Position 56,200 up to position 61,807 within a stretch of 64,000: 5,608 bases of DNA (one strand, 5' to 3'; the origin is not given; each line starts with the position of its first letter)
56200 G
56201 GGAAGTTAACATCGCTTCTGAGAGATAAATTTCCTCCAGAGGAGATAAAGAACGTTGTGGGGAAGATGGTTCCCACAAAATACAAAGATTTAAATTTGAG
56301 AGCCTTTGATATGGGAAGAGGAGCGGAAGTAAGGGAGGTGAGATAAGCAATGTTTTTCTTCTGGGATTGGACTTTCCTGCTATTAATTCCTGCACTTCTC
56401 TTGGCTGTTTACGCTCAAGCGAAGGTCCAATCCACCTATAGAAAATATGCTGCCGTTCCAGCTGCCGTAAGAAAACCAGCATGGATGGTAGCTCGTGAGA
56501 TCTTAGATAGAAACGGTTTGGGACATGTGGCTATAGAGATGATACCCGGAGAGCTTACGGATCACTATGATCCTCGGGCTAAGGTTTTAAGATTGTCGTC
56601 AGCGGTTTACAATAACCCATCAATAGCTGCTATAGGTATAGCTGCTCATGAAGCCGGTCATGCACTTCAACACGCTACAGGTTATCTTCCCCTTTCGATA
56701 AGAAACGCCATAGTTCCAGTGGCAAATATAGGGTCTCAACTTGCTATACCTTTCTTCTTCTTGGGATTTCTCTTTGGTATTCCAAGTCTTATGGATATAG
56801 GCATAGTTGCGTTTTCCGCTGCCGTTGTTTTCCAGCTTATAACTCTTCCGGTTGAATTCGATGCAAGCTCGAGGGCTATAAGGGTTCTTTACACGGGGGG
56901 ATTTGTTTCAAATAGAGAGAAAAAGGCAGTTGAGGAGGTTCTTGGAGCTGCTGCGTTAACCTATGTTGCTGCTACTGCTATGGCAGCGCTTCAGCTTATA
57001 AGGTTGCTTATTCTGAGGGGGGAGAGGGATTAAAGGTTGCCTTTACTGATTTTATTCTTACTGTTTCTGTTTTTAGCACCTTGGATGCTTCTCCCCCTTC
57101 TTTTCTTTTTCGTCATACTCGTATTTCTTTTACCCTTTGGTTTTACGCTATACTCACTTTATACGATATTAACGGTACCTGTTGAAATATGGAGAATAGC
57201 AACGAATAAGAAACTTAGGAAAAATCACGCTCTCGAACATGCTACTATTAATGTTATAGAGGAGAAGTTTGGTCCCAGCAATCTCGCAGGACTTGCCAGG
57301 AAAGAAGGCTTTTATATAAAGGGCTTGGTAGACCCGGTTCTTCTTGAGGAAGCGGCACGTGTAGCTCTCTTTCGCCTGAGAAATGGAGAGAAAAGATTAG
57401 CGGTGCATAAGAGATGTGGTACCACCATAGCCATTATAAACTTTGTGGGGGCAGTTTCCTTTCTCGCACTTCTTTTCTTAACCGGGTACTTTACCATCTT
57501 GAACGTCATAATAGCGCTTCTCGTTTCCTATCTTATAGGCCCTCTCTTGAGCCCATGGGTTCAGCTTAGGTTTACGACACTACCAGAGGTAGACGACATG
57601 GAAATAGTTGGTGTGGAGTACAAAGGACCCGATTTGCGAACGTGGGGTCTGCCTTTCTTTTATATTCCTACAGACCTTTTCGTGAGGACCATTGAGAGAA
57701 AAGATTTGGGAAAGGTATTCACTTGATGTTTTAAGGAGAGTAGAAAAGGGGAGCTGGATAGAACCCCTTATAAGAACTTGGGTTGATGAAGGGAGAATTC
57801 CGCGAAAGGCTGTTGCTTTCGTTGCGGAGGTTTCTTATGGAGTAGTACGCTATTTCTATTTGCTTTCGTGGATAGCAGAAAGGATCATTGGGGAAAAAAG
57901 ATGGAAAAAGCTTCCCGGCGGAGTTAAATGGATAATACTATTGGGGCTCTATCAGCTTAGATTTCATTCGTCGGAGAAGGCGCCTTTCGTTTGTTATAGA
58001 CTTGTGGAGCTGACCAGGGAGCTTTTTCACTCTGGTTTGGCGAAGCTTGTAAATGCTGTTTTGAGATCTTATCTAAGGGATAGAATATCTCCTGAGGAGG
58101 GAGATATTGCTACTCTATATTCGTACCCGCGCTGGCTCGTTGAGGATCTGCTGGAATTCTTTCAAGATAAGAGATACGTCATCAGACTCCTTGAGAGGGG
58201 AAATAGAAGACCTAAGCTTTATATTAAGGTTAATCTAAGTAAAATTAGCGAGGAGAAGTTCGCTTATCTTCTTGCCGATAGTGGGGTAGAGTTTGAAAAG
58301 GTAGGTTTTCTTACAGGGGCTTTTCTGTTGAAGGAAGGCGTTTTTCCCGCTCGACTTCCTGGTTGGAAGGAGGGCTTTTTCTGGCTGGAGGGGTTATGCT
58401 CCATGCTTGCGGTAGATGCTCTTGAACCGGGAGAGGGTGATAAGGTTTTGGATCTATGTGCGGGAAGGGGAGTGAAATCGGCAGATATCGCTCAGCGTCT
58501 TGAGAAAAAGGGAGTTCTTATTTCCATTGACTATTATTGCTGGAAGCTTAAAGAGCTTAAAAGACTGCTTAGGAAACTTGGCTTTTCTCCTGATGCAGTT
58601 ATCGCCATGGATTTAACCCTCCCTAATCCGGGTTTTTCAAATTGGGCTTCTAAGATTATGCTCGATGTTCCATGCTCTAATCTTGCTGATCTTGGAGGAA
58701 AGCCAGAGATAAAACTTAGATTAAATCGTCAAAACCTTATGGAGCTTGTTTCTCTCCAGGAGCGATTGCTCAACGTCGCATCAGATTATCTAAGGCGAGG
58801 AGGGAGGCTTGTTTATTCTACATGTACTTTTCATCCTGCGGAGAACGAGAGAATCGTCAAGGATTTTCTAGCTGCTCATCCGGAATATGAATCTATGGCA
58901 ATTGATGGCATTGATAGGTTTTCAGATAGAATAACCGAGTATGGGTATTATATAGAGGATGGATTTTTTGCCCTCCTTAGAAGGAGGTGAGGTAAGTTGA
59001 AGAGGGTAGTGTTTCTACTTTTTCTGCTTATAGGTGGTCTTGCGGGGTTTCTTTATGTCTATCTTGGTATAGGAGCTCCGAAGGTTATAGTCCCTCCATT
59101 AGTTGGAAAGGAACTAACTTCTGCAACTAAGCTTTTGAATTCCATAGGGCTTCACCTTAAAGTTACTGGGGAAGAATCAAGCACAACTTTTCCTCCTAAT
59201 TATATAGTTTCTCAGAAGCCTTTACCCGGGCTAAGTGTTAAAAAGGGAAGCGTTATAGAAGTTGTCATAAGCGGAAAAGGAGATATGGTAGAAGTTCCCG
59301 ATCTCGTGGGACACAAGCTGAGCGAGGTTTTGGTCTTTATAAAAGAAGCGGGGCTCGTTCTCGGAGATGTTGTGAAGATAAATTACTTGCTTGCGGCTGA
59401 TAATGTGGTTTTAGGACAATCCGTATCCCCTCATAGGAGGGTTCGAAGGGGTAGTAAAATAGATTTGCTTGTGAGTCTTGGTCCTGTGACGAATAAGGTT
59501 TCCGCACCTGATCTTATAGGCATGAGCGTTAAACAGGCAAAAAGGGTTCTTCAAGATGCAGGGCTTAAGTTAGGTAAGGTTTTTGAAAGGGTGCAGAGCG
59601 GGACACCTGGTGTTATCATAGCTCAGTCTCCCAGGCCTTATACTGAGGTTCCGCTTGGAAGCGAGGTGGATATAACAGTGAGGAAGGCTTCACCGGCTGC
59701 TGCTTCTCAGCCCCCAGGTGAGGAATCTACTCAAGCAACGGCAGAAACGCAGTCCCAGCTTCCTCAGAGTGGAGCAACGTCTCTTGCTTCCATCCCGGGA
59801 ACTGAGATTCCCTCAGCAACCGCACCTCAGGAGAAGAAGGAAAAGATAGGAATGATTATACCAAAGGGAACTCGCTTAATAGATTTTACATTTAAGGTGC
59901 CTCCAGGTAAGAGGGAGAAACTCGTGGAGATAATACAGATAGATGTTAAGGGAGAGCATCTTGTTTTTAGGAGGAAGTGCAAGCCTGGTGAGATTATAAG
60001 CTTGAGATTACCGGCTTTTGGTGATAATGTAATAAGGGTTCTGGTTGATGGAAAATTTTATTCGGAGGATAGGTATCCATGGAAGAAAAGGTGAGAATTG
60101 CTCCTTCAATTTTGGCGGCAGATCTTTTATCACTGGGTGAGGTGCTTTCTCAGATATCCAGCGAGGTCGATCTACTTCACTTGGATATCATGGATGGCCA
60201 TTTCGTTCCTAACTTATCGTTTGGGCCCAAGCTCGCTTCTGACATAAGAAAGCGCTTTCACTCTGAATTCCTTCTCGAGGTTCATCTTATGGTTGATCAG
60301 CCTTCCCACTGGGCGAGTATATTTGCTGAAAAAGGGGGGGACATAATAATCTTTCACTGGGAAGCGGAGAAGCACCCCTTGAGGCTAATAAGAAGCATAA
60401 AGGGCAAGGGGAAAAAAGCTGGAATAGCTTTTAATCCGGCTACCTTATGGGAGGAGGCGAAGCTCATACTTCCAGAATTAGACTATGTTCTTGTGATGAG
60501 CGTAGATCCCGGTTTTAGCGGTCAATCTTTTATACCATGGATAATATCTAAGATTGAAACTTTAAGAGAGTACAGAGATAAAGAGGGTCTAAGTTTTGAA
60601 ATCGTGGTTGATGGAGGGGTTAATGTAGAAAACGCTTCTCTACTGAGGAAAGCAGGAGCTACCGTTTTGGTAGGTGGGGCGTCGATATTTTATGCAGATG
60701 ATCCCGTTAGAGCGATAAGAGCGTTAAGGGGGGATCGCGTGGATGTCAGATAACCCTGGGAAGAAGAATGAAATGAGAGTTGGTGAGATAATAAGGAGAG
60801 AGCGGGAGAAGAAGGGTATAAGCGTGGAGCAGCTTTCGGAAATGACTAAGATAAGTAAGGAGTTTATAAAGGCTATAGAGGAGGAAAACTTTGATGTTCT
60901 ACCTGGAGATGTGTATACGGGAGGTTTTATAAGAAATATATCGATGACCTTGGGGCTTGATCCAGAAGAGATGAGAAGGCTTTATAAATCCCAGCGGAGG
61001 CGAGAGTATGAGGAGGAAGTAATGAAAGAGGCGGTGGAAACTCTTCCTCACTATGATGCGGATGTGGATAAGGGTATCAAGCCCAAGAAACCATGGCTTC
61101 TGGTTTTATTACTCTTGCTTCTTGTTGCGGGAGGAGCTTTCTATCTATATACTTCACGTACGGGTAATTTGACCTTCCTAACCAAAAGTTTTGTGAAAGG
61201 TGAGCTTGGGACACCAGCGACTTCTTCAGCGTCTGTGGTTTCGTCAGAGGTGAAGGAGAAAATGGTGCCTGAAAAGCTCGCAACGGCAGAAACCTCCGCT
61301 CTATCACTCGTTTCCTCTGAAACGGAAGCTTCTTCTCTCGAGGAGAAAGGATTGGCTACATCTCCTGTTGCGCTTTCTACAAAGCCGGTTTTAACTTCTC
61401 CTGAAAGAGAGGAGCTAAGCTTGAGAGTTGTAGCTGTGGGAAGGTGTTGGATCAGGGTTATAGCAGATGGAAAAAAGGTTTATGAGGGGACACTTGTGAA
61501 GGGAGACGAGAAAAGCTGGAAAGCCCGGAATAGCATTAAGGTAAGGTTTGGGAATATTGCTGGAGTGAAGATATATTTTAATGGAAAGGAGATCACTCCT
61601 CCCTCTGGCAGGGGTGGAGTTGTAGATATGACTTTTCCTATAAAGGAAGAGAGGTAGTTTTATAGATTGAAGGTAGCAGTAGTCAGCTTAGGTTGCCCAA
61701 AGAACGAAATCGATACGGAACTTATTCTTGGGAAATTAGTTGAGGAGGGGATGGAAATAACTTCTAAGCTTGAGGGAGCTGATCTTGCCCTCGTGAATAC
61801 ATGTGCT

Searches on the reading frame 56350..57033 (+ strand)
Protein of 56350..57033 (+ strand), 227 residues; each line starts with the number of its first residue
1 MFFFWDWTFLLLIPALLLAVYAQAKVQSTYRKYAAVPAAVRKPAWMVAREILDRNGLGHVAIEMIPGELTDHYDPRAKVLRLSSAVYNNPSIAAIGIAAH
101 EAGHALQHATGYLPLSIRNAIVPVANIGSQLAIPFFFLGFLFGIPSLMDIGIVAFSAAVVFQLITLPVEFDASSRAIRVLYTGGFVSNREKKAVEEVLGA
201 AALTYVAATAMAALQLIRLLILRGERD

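Call 48: search_protein_families(library=pfam, proteins=[window:56350-57033:+], max_evalue=0.001)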
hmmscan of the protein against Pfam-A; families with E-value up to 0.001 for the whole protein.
window:56350-57033:+ (227 aa): 1 family
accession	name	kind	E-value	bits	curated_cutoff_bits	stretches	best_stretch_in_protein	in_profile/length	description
PF04298.18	Zn_peptidase_2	-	4.5e-86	288.3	27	1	8-222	1-216/218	Putative neutral zinc metallopeptidase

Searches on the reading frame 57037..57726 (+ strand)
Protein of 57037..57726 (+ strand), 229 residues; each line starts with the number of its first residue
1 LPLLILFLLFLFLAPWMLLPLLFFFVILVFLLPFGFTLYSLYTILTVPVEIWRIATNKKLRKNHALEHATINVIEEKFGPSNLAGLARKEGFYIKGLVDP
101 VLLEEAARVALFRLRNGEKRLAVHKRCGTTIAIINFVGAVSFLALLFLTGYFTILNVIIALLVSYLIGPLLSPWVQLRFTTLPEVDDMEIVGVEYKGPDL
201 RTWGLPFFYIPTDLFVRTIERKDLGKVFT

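Call 48: search_protein_families(library=pfam, proteins=[window:57037-57726:+], max_evalue=0.001)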
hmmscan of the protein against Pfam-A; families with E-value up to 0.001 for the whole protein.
window:57037-57726:+ (229 aa): 1 family
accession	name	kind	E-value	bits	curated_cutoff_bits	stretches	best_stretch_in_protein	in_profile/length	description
PF19928.4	DUF6391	-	1.2e-41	142.4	33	1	59-193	1-134/134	Domain of unknown function (DUF6391)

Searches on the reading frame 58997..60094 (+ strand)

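Call 48: search_protein_families(library=pfam, proteins=[window:58997-60094:+], max_evalue=0.001)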
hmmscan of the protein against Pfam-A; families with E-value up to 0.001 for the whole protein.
window:58997-60094:+ (365 aa): 1 family
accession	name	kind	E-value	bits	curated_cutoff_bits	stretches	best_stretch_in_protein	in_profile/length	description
PF03793.24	PASTA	-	4.2e-37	126.4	23.2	3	170-229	3-63/64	PASTA domain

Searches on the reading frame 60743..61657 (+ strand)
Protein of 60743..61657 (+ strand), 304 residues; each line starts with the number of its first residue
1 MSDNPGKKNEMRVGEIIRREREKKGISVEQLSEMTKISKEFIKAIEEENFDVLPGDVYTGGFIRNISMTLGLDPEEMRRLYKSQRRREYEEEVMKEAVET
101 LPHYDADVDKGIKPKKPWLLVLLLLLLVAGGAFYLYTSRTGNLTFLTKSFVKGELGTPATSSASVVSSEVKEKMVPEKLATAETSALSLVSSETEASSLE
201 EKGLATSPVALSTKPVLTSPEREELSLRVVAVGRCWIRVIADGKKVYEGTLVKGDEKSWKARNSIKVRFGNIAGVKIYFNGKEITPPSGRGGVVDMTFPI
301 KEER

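Call 78: search_protein_families(library=pfam, proteins=[window:60743-61657:+], max_evalue=0.001)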
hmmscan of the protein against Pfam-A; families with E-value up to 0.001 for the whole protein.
window:60743-61657:+ (304 aa): 4 families
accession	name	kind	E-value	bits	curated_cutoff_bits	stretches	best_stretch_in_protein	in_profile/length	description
PF13413.12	HTH_25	-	8.5e-22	77.2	24.6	1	17-77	2-62/62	Helix-turn-helix domain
PF13464.11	RodZ_C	-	1.2e-18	67.3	23.9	1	229-297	2-72/72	RodZ C-terminal domain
PF12844.13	HTH_19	-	1.1e-08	35.2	30.2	1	14-76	1-57/64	Helix-turn-helix domain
PF01381.28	HTH_3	-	0.00087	19.7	23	0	17-46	1-30/55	Helix-turn-helix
